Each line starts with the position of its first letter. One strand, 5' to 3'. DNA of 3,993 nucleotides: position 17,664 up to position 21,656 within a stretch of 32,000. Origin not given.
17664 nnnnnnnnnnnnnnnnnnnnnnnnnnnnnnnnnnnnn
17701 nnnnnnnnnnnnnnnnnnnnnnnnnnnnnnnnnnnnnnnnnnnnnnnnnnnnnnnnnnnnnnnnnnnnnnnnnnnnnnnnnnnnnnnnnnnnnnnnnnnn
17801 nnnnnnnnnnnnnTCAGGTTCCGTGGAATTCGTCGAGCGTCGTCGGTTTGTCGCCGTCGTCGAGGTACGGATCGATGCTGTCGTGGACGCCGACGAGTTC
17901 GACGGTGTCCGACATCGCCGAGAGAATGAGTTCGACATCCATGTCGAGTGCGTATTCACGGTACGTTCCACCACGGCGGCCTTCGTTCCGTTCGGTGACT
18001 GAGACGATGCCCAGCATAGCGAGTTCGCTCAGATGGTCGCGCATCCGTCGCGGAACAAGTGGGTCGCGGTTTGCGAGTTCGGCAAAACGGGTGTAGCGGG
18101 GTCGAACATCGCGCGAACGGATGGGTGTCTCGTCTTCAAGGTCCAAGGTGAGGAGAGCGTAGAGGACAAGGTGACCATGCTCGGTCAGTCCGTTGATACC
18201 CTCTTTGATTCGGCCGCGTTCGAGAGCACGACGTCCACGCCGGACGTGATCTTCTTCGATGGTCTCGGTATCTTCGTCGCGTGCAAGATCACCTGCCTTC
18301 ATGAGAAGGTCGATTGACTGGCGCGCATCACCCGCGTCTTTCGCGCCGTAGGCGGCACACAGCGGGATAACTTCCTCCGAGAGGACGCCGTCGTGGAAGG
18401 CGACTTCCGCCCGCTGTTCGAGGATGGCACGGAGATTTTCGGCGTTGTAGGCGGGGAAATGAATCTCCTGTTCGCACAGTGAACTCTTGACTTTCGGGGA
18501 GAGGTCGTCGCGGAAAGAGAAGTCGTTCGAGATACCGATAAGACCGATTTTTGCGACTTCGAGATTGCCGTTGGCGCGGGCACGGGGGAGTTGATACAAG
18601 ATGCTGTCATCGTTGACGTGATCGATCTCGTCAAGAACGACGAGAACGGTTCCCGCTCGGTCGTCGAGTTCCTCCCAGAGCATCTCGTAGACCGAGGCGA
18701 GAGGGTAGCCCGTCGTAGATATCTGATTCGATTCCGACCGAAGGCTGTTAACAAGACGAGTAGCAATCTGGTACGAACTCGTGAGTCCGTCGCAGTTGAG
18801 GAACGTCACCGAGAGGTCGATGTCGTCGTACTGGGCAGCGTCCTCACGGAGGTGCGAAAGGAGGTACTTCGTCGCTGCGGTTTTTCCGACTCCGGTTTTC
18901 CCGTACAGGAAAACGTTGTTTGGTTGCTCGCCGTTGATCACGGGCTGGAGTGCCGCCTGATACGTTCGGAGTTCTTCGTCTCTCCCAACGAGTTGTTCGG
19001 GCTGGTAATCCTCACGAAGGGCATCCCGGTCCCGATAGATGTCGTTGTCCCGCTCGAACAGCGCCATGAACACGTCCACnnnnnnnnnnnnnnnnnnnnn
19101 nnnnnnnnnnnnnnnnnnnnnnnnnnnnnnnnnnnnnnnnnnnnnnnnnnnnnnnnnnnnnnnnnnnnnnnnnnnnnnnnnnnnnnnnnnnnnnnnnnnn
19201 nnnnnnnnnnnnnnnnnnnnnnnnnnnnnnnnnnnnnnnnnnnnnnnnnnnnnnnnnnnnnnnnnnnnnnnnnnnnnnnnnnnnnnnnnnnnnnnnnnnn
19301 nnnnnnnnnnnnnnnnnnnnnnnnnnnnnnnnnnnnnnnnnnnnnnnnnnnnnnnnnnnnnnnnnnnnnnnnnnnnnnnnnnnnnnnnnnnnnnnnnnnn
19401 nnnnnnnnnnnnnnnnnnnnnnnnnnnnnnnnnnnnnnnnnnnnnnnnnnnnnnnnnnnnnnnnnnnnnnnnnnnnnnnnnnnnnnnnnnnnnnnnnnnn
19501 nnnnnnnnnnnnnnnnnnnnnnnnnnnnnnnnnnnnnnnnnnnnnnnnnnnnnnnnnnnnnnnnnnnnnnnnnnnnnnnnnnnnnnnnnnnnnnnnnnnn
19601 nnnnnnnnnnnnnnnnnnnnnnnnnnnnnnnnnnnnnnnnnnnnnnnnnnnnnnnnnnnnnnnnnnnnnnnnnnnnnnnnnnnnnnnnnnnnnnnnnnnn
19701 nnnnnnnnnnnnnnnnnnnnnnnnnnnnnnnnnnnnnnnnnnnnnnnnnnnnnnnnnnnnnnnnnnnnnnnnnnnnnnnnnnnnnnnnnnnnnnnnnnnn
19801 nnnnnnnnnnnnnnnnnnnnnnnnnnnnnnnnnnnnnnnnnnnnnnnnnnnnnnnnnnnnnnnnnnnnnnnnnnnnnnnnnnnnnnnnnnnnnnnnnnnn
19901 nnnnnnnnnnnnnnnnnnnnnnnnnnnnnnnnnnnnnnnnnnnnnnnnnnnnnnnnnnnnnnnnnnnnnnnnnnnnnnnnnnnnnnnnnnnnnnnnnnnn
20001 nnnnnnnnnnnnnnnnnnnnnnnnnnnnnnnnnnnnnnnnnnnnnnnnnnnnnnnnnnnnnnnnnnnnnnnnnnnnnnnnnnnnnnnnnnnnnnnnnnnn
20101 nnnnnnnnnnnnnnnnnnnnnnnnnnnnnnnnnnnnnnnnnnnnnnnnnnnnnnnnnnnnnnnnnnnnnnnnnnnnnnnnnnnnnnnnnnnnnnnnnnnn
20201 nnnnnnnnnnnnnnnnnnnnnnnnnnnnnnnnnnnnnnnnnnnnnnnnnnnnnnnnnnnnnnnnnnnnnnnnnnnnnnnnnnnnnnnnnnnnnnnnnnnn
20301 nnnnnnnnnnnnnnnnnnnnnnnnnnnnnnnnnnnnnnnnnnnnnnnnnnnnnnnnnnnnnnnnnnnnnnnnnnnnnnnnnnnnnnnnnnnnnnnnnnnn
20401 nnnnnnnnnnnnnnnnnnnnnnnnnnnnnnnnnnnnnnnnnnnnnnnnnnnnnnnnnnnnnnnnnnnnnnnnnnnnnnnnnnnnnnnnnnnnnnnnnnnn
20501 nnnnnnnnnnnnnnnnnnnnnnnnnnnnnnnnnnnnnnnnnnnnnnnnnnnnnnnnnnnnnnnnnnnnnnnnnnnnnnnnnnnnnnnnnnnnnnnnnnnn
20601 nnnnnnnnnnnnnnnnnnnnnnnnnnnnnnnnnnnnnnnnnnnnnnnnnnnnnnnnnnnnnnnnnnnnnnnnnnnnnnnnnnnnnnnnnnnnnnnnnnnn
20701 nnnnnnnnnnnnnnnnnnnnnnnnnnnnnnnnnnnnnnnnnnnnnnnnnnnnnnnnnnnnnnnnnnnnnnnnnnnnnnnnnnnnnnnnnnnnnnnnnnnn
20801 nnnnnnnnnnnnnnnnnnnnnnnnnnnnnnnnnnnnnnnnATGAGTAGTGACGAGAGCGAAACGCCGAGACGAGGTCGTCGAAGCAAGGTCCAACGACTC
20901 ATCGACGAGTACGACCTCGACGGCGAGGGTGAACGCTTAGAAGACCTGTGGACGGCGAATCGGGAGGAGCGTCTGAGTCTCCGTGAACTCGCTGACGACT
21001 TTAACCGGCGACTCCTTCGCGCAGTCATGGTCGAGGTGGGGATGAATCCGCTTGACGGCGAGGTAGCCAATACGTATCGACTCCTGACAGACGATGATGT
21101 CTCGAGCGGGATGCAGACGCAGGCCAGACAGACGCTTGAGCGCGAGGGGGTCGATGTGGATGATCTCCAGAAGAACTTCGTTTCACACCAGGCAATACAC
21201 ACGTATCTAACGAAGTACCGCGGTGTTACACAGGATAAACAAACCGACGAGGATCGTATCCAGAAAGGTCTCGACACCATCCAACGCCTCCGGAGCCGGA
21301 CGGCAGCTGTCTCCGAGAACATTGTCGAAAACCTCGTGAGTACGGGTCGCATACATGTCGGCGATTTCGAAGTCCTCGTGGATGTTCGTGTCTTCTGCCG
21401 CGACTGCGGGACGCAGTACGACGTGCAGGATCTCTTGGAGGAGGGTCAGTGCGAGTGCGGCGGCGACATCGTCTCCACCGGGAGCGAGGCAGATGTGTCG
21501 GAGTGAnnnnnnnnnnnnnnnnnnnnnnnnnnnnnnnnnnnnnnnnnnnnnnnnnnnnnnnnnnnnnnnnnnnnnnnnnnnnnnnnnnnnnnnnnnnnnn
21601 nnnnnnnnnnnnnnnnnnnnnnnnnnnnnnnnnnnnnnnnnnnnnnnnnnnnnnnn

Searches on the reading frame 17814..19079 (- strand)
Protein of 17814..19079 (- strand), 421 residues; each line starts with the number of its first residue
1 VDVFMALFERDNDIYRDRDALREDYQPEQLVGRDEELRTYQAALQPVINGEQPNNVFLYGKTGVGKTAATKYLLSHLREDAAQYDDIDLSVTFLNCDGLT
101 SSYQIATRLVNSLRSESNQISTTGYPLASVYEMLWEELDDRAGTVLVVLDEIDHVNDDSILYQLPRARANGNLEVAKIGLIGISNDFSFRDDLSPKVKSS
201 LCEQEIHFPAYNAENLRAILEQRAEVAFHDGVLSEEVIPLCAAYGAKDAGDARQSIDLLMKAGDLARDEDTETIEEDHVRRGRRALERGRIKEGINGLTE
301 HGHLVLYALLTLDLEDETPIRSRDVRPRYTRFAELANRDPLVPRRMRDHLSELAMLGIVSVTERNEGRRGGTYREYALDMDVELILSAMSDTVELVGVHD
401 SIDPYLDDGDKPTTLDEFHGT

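Call 6: search_protein_families(library=pfam, proteins=[window:17814-19079:-])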
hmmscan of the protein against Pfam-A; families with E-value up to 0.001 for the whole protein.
window:17814-19079:- (421 aa): 9 families
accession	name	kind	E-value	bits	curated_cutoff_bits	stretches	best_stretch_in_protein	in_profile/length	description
PF22703.2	Cdc6_lid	-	2.3e-27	95.1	27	1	217-283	1-67/68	Cdc6 AAA+ ATPase-type lid domain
PF09079.17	Cdc6_C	-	6.1e-20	71.4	25.1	1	294-387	2-95/96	CDC6, C terminal winged helix domain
PF13191.12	AAA_16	-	1.9e-12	48.4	32.6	1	29-159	1-148/167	AAA ATPase domain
PF13401.12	AAA_22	-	2.5e-12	47.7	27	1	53-170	5-109/130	AAA domain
PF22606.2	Cdc6-ORC-like_ATPase_lid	-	1.6e-06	28.4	27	1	211-263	1-53/60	Cdc6/ORC-like, ATPase lid domain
PF05729.18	NACHT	-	3.9e-05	24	26.7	1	56-157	3-95/167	NACHT domain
PF05673.19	DUF815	-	6.7e-05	22.6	23.8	1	25-80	25-80/249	Protein of unknown function (DUF815)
PF24883.2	NPHP3_N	-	0.00041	21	24.8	0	51-116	20-82/164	Nephrocystin 3, N-terminal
PF00931.28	NB-ARC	-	0.00056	19.7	23.5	1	49-155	14-112/248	NB-ARC domain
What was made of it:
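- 17814..19067 (-): orc1/cdc6 initiator gene (Hbor_36740), 417 aa. It starts at the ATG at 19067; the mechanical ORF list extends it to a GTG at 19079. Pfam Cdc6_lid, Cdc6_C and AAA_16/22 (call 6).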

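Call 18: find_related_loci(query=window:17814-19079:-, collection=genome_contigs, flank=4000)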
Query window:17814-19079:- (421 aa) in genome_contigs; peptide patterns used: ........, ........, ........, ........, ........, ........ (x = any residue, [..] = any of these).
126 stretches matched a pattern; 39 encode a relative of the query (tblastn E <= 1e-3); 36 distinct loci.
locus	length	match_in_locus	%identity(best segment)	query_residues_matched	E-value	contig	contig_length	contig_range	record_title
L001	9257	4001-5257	96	3-421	0e+0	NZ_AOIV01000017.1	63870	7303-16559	Halogeometricum pallidum JCM 14848 contig_17, whole genome shotgun sequence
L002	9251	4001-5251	95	3-419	0e+0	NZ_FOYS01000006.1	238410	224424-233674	Halogeometricum limi strain CGMCC 1.8711, whole genome shotgun sequence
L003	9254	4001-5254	91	3-418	0e+0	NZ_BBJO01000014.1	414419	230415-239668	Halobellus rufus strain CBA1103, whole genome shotgun sequence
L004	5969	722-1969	90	5-418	0e+0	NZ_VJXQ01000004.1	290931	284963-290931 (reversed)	Halobellus captivus strain ZY21 scaffold4, whole genome shotgun sequence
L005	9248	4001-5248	90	5-418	0e+0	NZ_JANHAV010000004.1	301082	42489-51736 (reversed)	Halobellus inordinatus strain YC20 Scaffold4_1, whole genome shotgun sequence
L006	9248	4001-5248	90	5-418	0e+0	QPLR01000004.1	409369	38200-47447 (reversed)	Halobellus sp. Atlit-31R P_contig000004, whole genome shotgun sequence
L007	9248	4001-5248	90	5-418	0e+0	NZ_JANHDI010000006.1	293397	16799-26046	Halobellus rarus strain YC21 Scaffold4_2, whole genome shotgun sequence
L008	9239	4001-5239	88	5-418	0e+0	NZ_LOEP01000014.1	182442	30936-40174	Haloferax sp. Q22 scaffold14, whole genome shotgun sequence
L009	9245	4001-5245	87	3-418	0e+0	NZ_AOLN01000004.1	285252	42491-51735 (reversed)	Haloferax mucosum ATCC BAA-1512 contig_4, whole genome shotgun sequence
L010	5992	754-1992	87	5-418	0e+0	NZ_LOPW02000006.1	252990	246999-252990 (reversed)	Haloferax marisrubri strain SB3 scf100005, whole genome shotgun sequence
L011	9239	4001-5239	87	5-418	0e+0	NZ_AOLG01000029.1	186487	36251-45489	Haloferax prahovense DSM 18310 contig_29, whole genome shotgun sequence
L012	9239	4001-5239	87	5-418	0e+0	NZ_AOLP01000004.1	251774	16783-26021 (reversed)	Haloferax denitrificans ATCC 35960 contig_4, whole genome shotgun sequence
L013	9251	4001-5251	86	3-420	0e+0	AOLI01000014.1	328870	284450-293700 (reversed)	Haloferax larsenii JCM 13917 contig_14, whole genome shotgun sequence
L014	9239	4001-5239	87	5-418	0e+0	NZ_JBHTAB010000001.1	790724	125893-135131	Haloferax chudinovii strain DSM 26526 GCM70025340_15, whole genome shotgun sequence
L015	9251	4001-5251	86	3-420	0e+0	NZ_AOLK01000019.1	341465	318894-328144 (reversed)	Haloferax elongans ATCC BAA-1513 contig_19, whole genome shotgun sequence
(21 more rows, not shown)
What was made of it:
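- On orc3 / cdc6K origin family (ori-pHV4, oriP): 36 related loci have 77-96% identity (call 18).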

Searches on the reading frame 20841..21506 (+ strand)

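Call 6: search_protein_families(library=pfam, proteins=[window:20841-21506:+])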
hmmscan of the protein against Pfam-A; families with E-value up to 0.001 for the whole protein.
window:20841-21506:+ (221 aa): 1 family
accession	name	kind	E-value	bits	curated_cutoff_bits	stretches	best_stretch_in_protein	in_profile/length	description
PF21811.2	RdfA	-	2.9e-77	259.3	27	1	15-206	1-194/195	Rod-determining factor A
